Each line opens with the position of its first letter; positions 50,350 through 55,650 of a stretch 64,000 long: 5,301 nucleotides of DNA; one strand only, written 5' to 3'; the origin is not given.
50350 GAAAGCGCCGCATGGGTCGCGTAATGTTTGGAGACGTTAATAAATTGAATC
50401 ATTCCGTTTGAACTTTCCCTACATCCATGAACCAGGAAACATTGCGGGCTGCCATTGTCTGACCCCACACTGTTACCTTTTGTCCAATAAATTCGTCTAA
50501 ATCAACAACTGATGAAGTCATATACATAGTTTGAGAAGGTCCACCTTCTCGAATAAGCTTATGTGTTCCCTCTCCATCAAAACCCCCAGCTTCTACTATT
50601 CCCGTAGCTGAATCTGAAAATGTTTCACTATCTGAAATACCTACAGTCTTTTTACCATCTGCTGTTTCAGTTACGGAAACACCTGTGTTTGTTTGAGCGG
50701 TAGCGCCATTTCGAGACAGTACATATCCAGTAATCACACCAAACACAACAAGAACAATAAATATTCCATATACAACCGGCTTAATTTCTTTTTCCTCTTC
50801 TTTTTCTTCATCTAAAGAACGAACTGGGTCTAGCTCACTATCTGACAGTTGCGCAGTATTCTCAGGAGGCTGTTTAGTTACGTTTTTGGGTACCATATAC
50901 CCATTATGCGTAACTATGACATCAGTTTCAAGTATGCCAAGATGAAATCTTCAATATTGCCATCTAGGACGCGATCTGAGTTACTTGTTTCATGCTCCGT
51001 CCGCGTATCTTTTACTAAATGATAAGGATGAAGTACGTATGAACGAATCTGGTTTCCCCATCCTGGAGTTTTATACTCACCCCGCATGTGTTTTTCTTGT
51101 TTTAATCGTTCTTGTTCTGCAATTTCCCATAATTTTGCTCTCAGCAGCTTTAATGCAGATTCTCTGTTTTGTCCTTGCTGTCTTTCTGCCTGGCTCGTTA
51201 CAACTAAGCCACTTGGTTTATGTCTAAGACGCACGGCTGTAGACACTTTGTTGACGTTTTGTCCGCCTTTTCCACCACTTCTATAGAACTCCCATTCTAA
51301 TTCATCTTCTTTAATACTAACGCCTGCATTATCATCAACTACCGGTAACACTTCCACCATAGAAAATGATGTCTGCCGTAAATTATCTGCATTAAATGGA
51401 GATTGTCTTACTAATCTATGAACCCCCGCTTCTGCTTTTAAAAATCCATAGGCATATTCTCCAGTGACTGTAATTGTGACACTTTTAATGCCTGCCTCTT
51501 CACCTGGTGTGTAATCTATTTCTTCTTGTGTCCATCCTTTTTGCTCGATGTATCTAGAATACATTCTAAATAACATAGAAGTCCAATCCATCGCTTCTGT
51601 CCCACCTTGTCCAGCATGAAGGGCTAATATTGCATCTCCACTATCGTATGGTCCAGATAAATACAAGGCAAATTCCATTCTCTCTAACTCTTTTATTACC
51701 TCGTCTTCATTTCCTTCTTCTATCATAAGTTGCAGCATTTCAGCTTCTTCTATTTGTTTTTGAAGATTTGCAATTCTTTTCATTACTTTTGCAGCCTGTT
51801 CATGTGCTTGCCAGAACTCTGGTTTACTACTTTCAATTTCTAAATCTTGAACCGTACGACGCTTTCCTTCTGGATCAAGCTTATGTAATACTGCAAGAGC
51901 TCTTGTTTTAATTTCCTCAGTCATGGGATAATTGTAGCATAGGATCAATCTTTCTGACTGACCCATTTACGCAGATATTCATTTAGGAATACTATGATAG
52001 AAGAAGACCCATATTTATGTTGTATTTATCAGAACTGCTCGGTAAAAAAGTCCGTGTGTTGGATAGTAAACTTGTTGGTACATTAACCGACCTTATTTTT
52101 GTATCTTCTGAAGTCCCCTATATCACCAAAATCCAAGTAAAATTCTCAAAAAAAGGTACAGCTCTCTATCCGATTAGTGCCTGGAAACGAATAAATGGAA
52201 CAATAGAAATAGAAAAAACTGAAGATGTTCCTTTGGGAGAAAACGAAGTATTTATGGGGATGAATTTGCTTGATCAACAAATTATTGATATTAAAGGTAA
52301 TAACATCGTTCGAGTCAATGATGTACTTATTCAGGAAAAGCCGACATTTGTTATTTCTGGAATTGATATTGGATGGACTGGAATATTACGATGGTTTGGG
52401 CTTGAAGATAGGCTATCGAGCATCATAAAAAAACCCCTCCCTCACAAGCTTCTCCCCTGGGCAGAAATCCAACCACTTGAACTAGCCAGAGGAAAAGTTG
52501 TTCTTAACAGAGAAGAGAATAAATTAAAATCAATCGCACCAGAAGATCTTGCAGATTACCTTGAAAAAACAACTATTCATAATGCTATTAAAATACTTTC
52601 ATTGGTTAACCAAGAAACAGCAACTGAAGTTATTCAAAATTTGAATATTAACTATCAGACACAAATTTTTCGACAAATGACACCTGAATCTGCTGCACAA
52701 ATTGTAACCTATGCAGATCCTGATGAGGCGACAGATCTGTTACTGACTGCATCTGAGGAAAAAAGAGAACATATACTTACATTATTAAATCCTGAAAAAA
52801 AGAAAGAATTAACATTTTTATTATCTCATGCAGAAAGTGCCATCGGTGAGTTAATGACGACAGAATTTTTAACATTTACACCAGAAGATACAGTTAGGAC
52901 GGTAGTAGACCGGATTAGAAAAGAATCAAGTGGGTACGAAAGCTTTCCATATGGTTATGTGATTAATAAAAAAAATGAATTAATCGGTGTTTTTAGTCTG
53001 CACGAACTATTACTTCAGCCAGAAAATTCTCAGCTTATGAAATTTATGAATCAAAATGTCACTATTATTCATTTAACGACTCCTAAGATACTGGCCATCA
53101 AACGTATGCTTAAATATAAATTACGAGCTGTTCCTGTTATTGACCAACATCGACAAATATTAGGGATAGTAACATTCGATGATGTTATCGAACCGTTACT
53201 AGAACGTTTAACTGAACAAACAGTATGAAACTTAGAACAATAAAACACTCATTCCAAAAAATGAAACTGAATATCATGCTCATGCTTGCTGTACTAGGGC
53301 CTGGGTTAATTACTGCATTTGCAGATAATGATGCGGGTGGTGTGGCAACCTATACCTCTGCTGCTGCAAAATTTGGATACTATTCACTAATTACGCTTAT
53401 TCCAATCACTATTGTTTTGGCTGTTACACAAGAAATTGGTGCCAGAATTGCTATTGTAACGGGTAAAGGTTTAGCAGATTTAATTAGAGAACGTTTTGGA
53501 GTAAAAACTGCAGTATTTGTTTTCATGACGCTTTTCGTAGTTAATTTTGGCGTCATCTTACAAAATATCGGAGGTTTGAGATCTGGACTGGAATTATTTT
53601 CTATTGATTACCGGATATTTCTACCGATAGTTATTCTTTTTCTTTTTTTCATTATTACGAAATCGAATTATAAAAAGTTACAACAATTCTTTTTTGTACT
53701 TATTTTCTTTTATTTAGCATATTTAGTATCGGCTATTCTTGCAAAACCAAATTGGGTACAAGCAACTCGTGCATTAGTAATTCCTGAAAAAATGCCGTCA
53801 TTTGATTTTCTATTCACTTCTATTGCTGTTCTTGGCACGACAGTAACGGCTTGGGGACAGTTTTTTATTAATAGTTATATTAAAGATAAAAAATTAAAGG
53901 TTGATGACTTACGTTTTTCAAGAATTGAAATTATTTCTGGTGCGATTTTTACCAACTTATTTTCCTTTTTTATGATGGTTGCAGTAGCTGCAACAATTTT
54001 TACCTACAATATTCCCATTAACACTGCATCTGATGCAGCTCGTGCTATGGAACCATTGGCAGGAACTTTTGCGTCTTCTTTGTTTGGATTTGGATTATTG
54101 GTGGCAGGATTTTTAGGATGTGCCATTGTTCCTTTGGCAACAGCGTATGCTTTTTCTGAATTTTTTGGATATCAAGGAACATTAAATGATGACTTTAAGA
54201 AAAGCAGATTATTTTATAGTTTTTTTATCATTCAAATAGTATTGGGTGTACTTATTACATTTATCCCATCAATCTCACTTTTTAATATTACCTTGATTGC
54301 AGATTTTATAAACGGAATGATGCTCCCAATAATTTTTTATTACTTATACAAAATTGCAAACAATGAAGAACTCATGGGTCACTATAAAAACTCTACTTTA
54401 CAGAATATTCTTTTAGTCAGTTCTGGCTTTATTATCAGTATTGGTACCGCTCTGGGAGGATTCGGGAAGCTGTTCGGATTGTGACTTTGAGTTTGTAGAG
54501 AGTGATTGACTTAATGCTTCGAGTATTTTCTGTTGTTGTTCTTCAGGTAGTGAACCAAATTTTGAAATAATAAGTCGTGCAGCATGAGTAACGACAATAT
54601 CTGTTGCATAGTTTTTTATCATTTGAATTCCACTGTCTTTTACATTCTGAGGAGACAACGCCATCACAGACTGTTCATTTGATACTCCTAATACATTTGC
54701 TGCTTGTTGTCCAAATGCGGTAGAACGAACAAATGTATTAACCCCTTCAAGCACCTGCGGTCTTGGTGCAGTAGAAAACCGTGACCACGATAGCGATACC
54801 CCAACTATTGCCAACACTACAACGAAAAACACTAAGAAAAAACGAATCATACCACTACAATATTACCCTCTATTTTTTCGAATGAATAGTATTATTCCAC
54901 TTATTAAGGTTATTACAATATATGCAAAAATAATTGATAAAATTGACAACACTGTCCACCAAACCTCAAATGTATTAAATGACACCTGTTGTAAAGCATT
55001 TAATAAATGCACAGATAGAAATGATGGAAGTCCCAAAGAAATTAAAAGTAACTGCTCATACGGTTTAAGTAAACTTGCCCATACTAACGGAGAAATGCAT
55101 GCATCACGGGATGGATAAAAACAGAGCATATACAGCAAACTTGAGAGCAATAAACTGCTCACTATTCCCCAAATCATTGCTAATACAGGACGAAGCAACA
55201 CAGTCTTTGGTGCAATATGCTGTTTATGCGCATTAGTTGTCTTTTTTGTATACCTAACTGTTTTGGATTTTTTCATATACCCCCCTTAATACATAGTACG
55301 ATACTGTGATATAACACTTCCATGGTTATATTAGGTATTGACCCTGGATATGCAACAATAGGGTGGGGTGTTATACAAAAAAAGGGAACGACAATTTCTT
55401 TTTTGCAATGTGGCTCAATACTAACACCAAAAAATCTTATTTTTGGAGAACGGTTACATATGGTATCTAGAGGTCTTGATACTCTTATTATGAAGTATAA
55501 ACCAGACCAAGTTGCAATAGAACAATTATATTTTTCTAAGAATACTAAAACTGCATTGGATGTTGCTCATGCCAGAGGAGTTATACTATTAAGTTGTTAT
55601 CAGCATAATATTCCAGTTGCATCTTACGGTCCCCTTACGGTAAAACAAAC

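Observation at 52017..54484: Split transporter: an MgtE-type cytosolic sensor as its own gene, translationally coupled to an NRAMP-family permease whose Mn/Fe-binding residues are replaced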

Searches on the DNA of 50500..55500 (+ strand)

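Call 14: search_rna_families(source=window, start=50500, end=55500, threshold=evalue, max_evalue=1)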
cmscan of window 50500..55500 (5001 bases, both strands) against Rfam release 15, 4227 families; matches with E-value up to 1: 0.
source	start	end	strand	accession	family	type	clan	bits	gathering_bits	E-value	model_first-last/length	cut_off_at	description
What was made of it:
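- Closest known: mgtE-fragment/nrmT operons of Clostridium acetobutylicum. Different: The window locus is from a Patescibacteria (Microgenomates-like) genome and has no M-box riboswitch (call 14).
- No M-box here: no Rfam hit at E<=1 in 50500-55500 (call 14), and the intergenic space of ~50 nt is too short for a 169-nt aptamer. The window locus has no M-box (call 14).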

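Call 27: search_rna_families(sources=[L056, L057, L061, L063, L065, L068, L071, L073, L075, L078, L083, L084, L017, L051, L062], threshold=gathering)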
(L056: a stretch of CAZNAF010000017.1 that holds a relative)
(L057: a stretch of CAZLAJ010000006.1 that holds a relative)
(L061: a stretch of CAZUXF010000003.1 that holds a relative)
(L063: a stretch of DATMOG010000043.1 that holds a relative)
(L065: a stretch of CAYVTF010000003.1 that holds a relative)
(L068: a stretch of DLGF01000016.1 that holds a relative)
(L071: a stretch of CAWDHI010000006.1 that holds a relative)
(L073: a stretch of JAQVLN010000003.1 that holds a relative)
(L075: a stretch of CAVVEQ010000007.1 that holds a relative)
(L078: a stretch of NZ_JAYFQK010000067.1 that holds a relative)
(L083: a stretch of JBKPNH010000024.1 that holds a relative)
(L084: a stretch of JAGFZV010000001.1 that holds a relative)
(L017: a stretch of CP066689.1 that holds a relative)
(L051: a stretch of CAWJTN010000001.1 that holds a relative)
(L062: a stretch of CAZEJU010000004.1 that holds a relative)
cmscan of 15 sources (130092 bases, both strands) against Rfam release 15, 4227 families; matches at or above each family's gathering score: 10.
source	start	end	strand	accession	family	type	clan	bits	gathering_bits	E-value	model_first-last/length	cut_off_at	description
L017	5398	6913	-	RF00177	SSU_rRNA_bacteria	Gene; rRNA;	CL00111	1369.7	50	0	1-1533/1533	no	Bacterial small subunit ribosomal RNA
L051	6140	7662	-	RF00177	SSU_rRNA_bacteria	Gene; rRNA;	CL00111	1323.5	50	0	1-1533/1533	no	Bacterial small subunit ribosomal RNA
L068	3577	3743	+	RF00380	Magnesium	Cis-reg; riboswitch;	-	164.3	44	1.3e-37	1-169/169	no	M-box riboswitch aptamer (ykoK leader)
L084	2323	2494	+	RF00380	Magnesium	Cis-reg; riboswitch;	-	162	44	5.3e-37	1-169/169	no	M-box riboswitch aptamer (ykoK leader)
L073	2298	2463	+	RF00380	Magnesium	Cis-reg; riboswitch;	-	154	44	6.7e-35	1-169/169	no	M-box riboswitch aptamer (ykoK leader)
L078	159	323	+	RF00380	Magnesium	Cis-reg; riboswitch;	-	151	44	3.9e-34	1-169/169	no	M-box riboswitch aptamer (ykoK leader)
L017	2557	2628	-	RF00005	tRNA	Gene; tRNA;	CL00001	73.9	29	5.5e-14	1-71/71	no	tRNA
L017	2393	2466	-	RF00005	tRNA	Gene; tRNA;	CL00001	73.8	29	5.8e-14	1-71/71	no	tRNA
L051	1471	1542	-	RF00005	tRNA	Gene; tRNA;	CL00001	72.2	29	1.6e-13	1-71/71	no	tRNA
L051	1344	1417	-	RF00005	tRNA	Gene; tRNA;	CL00001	70.1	29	5.8e-13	1-71/71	no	tRNA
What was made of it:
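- Link to Mg2+: M-box riboswitches at 151-164 bits sit upstream of the partner-NRMT operon in Bacillota loci L073, L078 and L084, and upstream of a lone NRMT in L068 (call 27). Relatives in Bacillota are under Mg2+ riboswitches (call 27).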

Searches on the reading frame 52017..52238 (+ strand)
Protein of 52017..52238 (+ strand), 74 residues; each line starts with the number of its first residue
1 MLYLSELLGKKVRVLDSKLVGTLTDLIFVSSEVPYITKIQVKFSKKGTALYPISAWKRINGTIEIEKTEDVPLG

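Call 46: search_protein_families(library=pfam, proteins=[window:52017-52238:+], max_evalue=10)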
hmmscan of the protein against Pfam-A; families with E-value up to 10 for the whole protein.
seq(74 aa): 2 families
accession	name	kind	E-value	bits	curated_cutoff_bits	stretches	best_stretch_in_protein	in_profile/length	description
PF05239.21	PRC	-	0.00051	20.4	21.2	1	2-70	4-76/78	PRC-barrel domain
PF19218.5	CoV_NSP3_C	-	0.3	10.5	25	1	2-57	291-348/459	Coronavirus replicase NSP3, C-terminal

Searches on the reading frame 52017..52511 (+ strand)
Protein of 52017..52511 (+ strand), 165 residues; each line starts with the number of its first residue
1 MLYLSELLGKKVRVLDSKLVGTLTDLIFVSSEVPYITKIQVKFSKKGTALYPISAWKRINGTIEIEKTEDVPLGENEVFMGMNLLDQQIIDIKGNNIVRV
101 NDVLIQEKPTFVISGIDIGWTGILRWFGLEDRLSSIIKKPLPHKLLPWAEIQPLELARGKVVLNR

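Call 56: predict_structure(alignment_id=A3)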
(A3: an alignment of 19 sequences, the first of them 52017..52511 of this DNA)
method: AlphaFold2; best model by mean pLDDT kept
length: 165 residues; sequences in the alignment: 19
mean_pLDDT: 66.1   pTM: 0.62
mean pLDDT of the five models: 66.1, 65.6, 65.5, 63.1, 61.8
residues with pLDDT >= 90: 29; 70-90: 47; 50-70: 41; < 50: 48
segments of 3 or more residues with pLDDT < 50: 86-101, 118-123, 139-143, 151-165
pLDDT, mean of each block of 10 residues (from residue 1): 78 89 87 81 92 86 88 83 50 41 56 56 49 52 52 35 29
secondary structure, 60 per line:
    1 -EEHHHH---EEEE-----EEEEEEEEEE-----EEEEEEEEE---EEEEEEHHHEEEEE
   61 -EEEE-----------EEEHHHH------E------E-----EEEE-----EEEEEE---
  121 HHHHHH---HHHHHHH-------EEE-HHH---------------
elements in order: H4-7 E11-14 E20-29 E35-43 E47-52 E56-60 E62-65 E77-79 H80-83 E103-106 E112-117 H121-126 H130-136 E144-146
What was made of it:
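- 52017..52232 (+): ORF1 residues 1-72: PRC-barrel domain. AF2 pLDDT is 78-92 (call 56).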

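Call 58: fold_search(model_id=the predicted structure, library=pdb)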
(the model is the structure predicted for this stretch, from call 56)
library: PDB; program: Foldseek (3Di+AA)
matches with E <= 10: 230; with E <= 0.001: 0
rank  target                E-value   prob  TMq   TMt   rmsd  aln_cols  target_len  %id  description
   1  8qzo_B                7.4e-03  1.00  0.43  0.43  11.3       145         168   11  Crystal structure of heterodimeric complex of CdpB1 and CdpB2 from A. fulgidus (released 2024-04-03)
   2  8qzo_F                8.8e-03  1.00  0.49  0.53   4.6       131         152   11  Crystal structure of heterodimeric complex of CdpB1 and CdpB2 from A. fulgidus (released 2024-04-03)
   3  8qzo_D                1.2e-02  1.00  0.47  0.51   4.1       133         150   10  Crystal structure of heterodimeric complex of CdpB1 and CdpB2 from A. fulgidus (released 2024-04-03)
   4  8onw_E                1.8e-02  1.00  0.34  0.69   3.4        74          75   22  Crystal structure of the hetero-dimeric complex from Archaeoglobus fulgidus PRC1 and PRC2 domains (released 2024-04-10)
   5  8qzo_A                1.9e-02  1.00  0.44  0.44  11.3       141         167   11  Crystal structure of heterodimeric complex of CdpB1 and CdpB2 from A. fulgidus (released 2024-04-03)
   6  8onw_C                2.2e-02  1.00  0.35  0.70   2.9        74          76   22  Crystal structure of the hetero-dimeric complex from Archaeoglobus fulgidus PRC1 and PRC2 domains (released 2024-04-10)
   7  8b64_H                3.2e-02  1.00  0.29  0.20   2.3        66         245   15  Cryo-EM structure of RC-LH1-PufX photosynthetic core complex from Rba. capsulatus (released 2023-02-01)
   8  1fnq_H                3.6e-02  1.00  0.29  0.20   2.5        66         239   17  CRYSTAL STRUCTURE ANALYSIS OF THE MUTANT REACTION CENTER PRO L209-> GLU FROM THE PHOTOSYNTHETIC PURPLE BACTERIUM RHODO (released 2001-04-18)
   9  1pm3_A                4.8e-02  1.00  0.31  0.68   2.7        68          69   20  MTH1859 (released 2003-08-12)
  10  7vnm_H                4.8e-02  1.00  0.28  0.19   2.4        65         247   17  Rba sphaeroides PufY-KO RC-LH1 monomer (released 2022-05-04)
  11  7f0l_H                5.6e-02  1.00  0.29  0.20   2.4        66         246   17  STRUCTURE OF PHOTOSYNTHETIC LH1-RC SUPER-COMPLEX OF RHODOBACTER SPHAEROIDES MONOMER (released 2021-11-10)
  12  7ddq_H                6.0e-02  1.00  0.29  0.19   2.2        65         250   18  Structure of RC-LH1-PufX from Rhodobacter veldkampii (released 2021-06-30)
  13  1l9b_H                6.3e-02  1.00  0.32  0.22   2.1        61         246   21  X-Ray Structure of the Cytochrome-c(2)-Photosynthetic Reaction Center Electron Transfer Complex from Rhodobacter sphae (released 2002-06-12)
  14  8onw_F                6.7e-02  1.00  0.36  0.72   2.6        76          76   14  Crystal structure of the hetero-dimeric complex from Archaeoglobus fulgidus PRC1 and PRC2 domains (released 2024-04-10)
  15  1jgw_H                6.7e-02  1.00  0.29  0.21   2.4        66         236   17  Photosynthetic Reaction Center Mutant With Thr M 21 Replaced With Leu (released 2001-09-05)
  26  8onw_D                1.0e-01  1.00  0.35  0.70   3.0        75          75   15  Crystal structure of the hetero-dimeric complex from Archaeoglobus fulgidus PRC1 and PRC2 domains (released 2024-04-10)
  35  8onw_A                1.4e-01  0.96  0.31  0.52  11.6        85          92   15  Crystal structure of the hetero-dimeric complex from Archaeoglobus fulgidus PRC1 and PRC2 domains (released 2024-04-10)
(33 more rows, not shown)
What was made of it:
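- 52017..52232 (+): Foldseek hits PRC-barrel proteins (CdpB1/B2 8qzo/8onw, reaction-centre H subunit, MTH1859, RimM) with TMt~0.7 but weak E-values of 7e-3 to 0.1 (call 58).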
